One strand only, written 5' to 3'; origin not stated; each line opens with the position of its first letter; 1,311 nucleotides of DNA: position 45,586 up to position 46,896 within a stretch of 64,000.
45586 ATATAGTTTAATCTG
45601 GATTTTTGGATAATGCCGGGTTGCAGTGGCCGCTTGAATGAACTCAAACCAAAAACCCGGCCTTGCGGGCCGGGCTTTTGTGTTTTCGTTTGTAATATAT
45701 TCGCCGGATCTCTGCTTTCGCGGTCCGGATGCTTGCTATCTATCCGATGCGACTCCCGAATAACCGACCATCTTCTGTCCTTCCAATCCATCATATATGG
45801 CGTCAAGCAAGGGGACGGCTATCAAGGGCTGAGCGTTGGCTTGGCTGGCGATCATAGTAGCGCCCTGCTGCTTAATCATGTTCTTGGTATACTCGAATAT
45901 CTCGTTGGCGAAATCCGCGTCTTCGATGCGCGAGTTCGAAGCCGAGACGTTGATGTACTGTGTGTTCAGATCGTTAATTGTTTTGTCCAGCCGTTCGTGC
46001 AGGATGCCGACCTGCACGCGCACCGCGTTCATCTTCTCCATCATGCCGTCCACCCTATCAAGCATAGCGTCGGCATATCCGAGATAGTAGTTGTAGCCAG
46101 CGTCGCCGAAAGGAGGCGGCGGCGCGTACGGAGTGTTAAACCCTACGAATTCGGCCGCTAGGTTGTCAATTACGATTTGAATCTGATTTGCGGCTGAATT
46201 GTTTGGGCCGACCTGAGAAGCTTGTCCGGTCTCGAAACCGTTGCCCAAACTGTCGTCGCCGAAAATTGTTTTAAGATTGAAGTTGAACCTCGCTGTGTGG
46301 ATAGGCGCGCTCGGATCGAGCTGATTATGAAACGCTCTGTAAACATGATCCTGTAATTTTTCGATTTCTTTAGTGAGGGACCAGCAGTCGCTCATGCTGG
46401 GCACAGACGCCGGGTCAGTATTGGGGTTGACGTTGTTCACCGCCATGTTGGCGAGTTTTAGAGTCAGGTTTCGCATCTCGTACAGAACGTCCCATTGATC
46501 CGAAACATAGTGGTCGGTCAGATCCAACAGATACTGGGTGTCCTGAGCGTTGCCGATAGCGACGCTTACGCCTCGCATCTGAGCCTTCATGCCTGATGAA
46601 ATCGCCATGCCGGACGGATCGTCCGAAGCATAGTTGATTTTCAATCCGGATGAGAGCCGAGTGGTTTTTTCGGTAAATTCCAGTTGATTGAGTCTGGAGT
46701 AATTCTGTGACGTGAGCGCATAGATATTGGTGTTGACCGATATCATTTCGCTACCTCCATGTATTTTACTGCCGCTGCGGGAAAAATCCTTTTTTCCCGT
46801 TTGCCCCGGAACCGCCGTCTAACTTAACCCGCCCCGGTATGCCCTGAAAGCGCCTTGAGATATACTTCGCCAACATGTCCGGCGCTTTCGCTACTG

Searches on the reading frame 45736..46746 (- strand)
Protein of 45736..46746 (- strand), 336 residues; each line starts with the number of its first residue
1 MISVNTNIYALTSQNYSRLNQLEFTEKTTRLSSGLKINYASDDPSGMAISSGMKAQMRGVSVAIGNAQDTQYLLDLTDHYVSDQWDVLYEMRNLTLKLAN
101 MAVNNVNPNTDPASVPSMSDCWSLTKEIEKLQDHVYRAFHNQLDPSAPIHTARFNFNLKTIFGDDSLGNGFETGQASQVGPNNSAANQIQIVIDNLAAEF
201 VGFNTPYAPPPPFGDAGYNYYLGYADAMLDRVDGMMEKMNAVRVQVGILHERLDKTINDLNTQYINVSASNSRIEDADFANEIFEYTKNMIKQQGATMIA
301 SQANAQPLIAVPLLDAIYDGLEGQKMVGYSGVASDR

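Call 10: search_protein_families(library=pfam, proteins=[window:45736-46746:-])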
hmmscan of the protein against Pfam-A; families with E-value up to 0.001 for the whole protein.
window:45736-46746:- (336 aa): 2 families
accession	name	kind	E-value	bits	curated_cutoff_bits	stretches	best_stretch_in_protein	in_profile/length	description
PF00669.25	Flagellin_N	-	3.1e-19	69.8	26.6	1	4-102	1-99/139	Bacterial flagellin N-terminal helical region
PF00700.27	Flagellin_C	-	6.3e-18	65.3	23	1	229-309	1-81/86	Bacterial flagellin C-terminal helical region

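Call 54: find_homologous_proteins(query=window:45736-46746:-, max_evalue=1e-40)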
Query window:45736-46746:- (336 aa): 11 proteins with E <= 1e-40 among 4438 candidates.
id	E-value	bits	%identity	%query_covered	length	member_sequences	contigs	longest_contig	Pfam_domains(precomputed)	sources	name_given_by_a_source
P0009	1.1e-220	749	100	100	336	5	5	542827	PF00700.28,PF00669.26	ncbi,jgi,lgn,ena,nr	ncbi:MAG: Flagellin [bacterium ADurb.Bin236]|nr:MAG: Flagellin [bacterium ADurb.Bin236] HOY64069.1 f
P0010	4.8e-197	672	88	100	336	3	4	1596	PF00700.28,PF00669.26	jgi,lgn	jgi:flagellin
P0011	1.6e-192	657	88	100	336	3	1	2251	PF00700.28,PF00669.26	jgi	-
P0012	2.6e-95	337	50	99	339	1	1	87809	PF00700.28,PF00669.26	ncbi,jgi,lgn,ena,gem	ncbi:MAG: flagellin [bacterium]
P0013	6.0e-84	300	50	96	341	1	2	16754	PF00700.28,PF00669.26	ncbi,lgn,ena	-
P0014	5.3e-83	297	50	99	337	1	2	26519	PF00700.28,PF00669.26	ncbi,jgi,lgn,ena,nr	ncbi:MAG TPA: flagellin [bacterium]|nr:flagellin [bacterium]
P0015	6.4e-82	293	49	98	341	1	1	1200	PF00700.28,PF00669.26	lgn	-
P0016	1.1e-81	293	48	97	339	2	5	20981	PF00700.28,PF00669.26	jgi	-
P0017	2.4e-81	292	49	96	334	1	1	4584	PF00700.28,PF00669.26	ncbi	-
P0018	3.0e-72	262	44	94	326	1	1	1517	PF00700.28,PF00669.26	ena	-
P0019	1.3e-52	197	38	96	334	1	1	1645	PF00700.28,PF00669.26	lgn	-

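Call 55: search_protein_families(library=ncbifam, proteins=[window:45736-46746:-])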
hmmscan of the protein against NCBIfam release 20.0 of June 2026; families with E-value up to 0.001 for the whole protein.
window:45736-46746:- (336 aa): 22 families
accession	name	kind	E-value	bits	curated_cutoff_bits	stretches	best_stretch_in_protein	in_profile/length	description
NF009444.0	PRK12802.1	equivalog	1.3e-35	123.3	332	2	1-107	2-108/282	flagellin domain-containing protein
NF009448.0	PRK12806.1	equivalog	2.9e-35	122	531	2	4-146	5-141/475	flagellin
NF006466.0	PRK08869.1-1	subfamily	1.9e-34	119.8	426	2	2-103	3-104/377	flagellin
NF006468.0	PRK08869.1-3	subfamily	2.6e-34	118.9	436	2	1-104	2-105/378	polar flagellin E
NF009446.0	PRK12804.1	subfamily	4.5e-33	115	352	1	4-311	3-297/301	flagellin Hag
NF006469.0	PRK08869.1-4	equivalog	3.1e-31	109.1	627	2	2-102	3-103/377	flagellin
NF009449.0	PRK12807.1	subfamily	4e-31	108.7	347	1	3-313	2-285/287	flagellin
NF005294.0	PRK06819.1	subfamily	2.1e-30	106.5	387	2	228-309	289-370/376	FliC/FljB family flagellin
NF009450.0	PRK12808.1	equivalog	1.8e-29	103.6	476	2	4-107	3-102/476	flagellin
NF009234.0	PRK12584.1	equivalog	2.7e-26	92.7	752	2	3-91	4-92/510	flagellin A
NF006467.0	PRK08869.1-2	subfamily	3.9e-26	92.1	443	2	226-311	311-396/400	flagellin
NF010115.0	PRK13588.1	subfamily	5.9e-26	91.5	503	2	4-91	5-92/514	flagellin B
NF038071.1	lat_flg_LafA_2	exception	2.3e-25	89.5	365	1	2-313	3-282/284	lateral flagellin LafA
NF006264.0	PRK08411.1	subfamily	3.1e-25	88.9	729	2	4-90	5-91/572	flagellin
NF010116.0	PRK13589.1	subfamily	9.7e-24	84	983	2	3-91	4-92/576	flagellin A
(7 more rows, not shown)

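Call 56: find_encoding_contigs(protein=P0012, flank=10000, max_places=2)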
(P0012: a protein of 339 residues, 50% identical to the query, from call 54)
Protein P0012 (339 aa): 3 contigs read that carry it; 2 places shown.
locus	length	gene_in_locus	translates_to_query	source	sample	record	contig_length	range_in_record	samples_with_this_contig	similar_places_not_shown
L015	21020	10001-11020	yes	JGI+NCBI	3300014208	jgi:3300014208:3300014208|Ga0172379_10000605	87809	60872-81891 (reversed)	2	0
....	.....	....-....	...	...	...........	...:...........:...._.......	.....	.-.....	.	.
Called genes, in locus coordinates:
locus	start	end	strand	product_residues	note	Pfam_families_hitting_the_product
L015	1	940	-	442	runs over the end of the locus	PF01264:Chorismate_synt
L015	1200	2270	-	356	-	PF23914:TPR_CcmH_CycH (weak), PF13414:TPR_11, PF14559:TPR_19 (weak), PF00515:TPR_1, PF07719:TPR_2 (weak), PF13181:TPR_8 (weak), PF13414:TPR_11, PF13432:TPR_16, +9 more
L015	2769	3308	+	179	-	PF17032:Zn_ribbon_15 (faint), PF24460:DUF7575 (faint), PF10571:UPF0547 (faint), PF12773:DZR, PF13240:Zn_Ribbon_1 (weak)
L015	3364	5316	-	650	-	PF04055:Radical_SAM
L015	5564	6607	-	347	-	PF13529:Peptidase_C39_2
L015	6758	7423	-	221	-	PF01464:SLT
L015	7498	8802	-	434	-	-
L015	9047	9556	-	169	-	PF09335:VTT_dom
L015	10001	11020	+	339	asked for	PF00669:Flagellin_N, PF00700:Flagellin_C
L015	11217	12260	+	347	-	PF02388:FemAB (faint), PF13480:Acetyltransf_6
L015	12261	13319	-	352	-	-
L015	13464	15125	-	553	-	PF00111:Fer2, PF17651:Raco_middle, PF14574:RACo_C_ter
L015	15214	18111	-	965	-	-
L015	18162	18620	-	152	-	-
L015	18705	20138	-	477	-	PF13623:SurA_N_2 (weak), PF13624:SurA_N_3, PF09312:SurA_N (weak), PF00639:Rotamase, PF13616:Rotamase_3, PF13414:TPR_11 (weak), PF13431:TPR_17 (faint)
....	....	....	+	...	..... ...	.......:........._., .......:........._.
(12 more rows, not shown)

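Call 57: find_encoding_contigs(protein=P0014, flank=10000, max_places=2)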
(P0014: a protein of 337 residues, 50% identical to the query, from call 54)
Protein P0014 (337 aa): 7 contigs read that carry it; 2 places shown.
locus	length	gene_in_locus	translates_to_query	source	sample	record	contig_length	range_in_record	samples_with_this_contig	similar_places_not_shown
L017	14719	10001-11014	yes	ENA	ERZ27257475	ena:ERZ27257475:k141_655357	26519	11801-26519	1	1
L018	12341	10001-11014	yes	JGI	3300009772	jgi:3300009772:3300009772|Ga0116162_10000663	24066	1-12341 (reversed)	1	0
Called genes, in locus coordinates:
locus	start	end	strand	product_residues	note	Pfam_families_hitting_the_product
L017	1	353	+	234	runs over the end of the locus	-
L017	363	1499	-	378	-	PF00756:Esterase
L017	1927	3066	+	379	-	-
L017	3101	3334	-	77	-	-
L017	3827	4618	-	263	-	PF13677:MotB_plug, PF00691:OmpA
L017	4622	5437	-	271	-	PF01618:MotA_ExbB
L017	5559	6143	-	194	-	PF13432:TPR_16 (faint), PF13424:TPR_12 (faint), PF13428:TPR_14 (faint), PF14559:TPR_19 (faint), PF13371:TPR_9 (weak), PF07719:TPR_2 (weak), PF13181:TPR_8 (weak), PF13414:TPR_11 (weak), +3 more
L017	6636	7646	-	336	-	-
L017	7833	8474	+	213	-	-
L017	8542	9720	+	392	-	-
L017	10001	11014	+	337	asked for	PF00669:Flagellin_N, PF00700:Flagellin_C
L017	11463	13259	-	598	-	PF13401:AAA_22 (faint), PF17871:AAA_lid_9, PF00004:AAA, PF07724:AAA_2, PF07728:AAA_5, PF10431:ClpB_D2-small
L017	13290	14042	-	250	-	PF02861:Clp_N, PF13191:AAA_16 (weak), PF23569:NBD_SMAX1 (weak)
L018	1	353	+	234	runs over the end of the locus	-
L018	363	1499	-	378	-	PF00756:Esterase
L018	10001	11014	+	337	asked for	PF00669:Flagellin_N, PF00700:Flagellin_C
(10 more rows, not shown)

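Call 58: find_encoding_contigs(protein=P0016, flank=10000, max_places=2)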
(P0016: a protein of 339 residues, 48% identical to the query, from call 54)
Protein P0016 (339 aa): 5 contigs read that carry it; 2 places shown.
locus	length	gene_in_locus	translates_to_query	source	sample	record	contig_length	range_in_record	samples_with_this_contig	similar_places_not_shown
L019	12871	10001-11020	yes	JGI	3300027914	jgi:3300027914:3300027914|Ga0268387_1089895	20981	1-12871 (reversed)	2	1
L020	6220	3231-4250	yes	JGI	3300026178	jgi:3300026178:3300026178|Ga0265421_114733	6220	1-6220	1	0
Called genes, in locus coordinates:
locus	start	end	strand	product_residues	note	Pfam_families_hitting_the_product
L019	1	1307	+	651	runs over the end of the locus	PF02837:Glyco_hydro_2_N, PF22666:Glyco_hydro_2_N2, PF00703:Glyco_hydro_2, PF02836:Glyco_hydro_2_C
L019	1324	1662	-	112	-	PF00543:P-II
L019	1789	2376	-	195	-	-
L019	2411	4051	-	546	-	PF00909:Ammonium_transp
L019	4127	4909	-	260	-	-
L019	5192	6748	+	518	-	PF01590:GAF, PF13185:GAF_2, PF00158:Sigma54_activat, PF14532:Sigma54_activ_2, PF00004:AAA (faint), PF07728:AAA_5, PF25601:AAA_lid_14, PF02954:HTH_8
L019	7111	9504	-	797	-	PF01055:Glyco_hydro_31_2nd, PF02065:Melibiase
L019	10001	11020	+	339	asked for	PF00669:Flagellin_N, PF00700:Flagellin_C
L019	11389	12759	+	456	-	PF00072:Response_reg, PF00158:Sigma54_activat, PF14532:Sigma54_activ_2, PF00004:AAA, PF07724:AAA_2 (weak), PF07728:AAA_5, PF25601:AAA_lid_14, PF02954:HTH_8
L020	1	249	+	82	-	?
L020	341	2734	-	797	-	PF01055:Glyco_hydro_31_2nd, PF02065:Melibiase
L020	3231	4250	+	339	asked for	PF00669:Flagellin_N, PF00700:Flagellin_C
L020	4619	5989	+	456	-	PF00072:Response_reg, PF00158:Sigma54_activat, PF14532:Sigma54_activ_2, PF00004:AAA, PF07724:AAA_2 (weak), PF07728:AAA_5, PF25601:AAA_lid_14, PF02954:HTH_8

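Call 59: find_encoding_contigs(protein=P0011, flank=3000, max_places=2)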
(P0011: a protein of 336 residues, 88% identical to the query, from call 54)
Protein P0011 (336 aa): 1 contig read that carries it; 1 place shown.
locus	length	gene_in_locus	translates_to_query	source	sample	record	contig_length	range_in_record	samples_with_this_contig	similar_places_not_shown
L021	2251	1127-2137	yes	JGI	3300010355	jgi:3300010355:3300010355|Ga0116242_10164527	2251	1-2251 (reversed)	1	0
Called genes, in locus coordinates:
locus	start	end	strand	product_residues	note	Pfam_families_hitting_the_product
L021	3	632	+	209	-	?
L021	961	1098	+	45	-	-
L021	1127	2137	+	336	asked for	PF00669:Flagellin_N, PF00700:Flagellin_C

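Call 71: find_encoding_contigs(protein=P0013, flank=10000, max_places=2)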
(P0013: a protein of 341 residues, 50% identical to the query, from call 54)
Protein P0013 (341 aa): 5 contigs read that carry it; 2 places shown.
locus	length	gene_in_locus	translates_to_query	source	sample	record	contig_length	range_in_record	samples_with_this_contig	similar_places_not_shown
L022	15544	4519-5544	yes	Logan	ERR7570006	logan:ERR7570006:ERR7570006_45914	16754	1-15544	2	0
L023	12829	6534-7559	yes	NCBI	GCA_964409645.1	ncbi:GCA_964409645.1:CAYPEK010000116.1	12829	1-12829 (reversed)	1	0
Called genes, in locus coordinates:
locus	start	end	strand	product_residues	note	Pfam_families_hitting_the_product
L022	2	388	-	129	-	?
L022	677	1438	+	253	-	PF02585:PIG-L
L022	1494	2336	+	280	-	-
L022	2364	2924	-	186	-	PF01966:HD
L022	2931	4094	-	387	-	PF07143:AttH, PF17186:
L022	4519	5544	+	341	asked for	PF00669:Flagellin_N, PF00700:Flagellin_C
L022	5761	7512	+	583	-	PF02554:CstA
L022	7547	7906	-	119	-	PF04307:YdjM (weak)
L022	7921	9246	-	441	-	PF02163:Peptidase_M50, PF00595:PDZ (faint), PF13180:PDZ_2, PF17820:PDZ_6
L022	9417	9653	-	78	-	-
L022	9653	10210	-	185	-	PF01765:RRF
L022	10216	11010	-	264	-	PF00696:AA_kinase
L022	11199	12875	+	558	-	PF00135:COesterase, PF20434:BD-FAE, PF07859:Abhydrolase_3 (faint)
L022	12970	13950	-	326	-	PF00669:Flagellin_N, PF00700:Flagellin_C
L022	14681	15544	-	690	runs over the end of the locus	?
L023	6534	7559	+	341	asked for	PF00669:Flagellin_N, PF00700:Flagellin_C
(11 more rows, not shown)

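Call 72: find_encoding_contigs(protein=P0017, flank=10000, max_places=2)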
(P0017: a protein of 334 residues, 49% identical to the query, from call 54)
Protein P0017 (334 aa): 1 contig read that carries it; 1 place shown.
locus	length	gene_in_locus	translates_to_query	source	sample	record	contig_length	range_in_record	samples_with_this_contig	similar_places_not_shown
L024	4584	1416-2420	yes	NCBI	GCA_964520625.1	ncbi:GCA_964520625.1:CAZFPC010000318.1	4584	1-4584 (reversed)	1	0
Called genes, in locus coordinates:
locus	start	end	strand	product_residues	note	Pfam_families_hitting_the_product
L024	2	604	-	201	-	?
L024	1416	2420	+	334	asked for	PF00669:Flagellin_N, PF00700:Flagellin_C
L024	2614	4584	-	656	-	?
